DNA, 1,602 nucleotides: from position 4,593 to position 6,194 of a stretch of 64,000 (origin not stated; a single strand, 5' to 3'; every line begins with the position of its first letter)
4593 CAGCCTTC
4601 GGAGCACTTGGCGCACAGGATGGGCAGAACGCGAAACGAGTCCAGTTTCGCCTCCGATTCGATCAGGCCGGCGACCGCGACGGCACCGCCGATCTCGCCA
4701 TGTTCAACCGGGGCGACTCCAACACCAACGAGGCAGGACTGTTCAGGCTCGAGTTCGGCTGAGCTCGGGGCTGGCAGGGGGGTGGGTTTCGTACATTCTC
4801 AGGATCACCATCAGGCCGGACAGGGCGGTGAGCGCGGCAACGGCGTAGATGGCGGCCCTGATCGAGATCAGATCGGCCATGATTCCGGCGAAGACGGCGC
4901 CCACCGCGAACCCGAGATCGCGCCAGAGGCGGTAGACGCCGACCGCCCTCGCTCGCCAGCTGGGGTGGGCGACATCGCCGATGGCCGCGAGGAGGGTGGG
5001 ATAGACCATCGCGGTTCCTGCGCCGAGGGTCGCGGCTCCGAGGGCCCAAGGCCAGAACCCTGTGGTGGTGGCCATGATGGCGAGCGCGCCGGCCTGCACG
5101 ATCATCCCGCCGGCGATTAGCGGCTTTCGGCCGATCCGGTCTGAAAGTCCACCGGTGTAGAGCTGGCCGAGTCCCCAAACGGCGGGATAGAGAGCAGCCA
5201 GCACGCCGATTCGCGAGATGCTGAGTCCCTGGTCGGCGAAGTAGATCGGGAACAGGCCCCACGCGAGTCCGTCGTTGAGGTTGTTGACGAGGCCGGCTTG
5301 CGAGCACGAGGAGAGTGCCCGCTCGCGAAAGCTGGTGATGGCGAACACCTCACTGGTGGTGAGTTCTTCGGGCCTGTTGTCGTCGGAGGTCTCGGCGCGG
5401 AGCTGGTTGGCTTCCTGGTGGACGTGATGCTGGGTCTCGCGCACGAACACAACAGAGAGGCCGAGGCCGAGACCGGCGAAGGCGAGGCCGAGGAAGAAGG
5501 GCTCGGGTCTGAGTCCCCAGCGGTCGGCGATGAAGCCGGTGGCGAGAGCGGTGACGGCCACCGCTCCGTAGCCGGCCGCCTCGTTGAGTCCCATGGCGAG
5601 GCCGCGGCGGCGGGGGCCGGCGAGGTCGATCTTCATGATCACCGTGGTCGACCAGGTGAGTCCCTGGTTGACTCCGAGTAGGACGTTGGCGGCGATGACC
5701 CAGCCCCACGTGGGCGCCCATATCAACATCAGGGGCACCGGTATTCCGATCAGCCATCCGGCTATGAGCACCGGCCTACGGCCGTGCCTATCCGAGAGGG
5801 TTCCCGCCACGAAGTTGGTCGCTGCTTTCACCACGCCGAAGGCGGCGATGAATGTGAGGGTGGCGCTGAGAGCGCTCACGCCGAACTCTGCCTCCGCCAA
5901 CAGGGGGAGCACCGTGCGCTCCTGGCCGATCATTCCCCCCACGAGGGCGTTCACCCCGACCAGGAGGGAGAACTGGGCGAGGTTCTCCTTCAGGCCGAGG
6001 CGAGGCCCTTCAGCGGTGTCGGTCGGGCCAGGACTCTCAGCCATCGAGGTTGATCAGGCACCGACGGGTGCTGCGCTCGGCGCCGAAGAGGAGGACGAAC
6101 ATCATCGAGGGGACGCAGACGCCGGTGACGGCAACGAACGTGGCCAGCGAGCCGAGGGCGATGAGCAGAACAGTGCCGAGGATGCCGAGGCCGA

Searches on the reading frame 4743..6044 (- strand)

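Call 79: search_protein_families(library=pfam, proteins=[window:4743-6044:-], max_evalue=0.00001)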
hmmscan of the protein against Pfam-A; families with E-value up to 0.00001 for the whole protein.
window:4743-6044:- (433 aa): 3 families
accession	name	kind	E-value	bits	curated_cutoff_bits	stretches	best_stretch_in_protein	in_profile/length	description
PF07690.21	MFS_1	-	3.4e-51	174.6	33.4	2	44-214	17-187/347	Major Facilitator Superfamily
PF00083.30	Sugar_tr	-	1.9e-17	63.8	22.3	2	61-242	47-233/452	Sugar (and other) transporter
PF12832.13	MFS_1_like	-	2.9e-11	43.5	25.2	1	265-415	22-177/373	MFS_1 like family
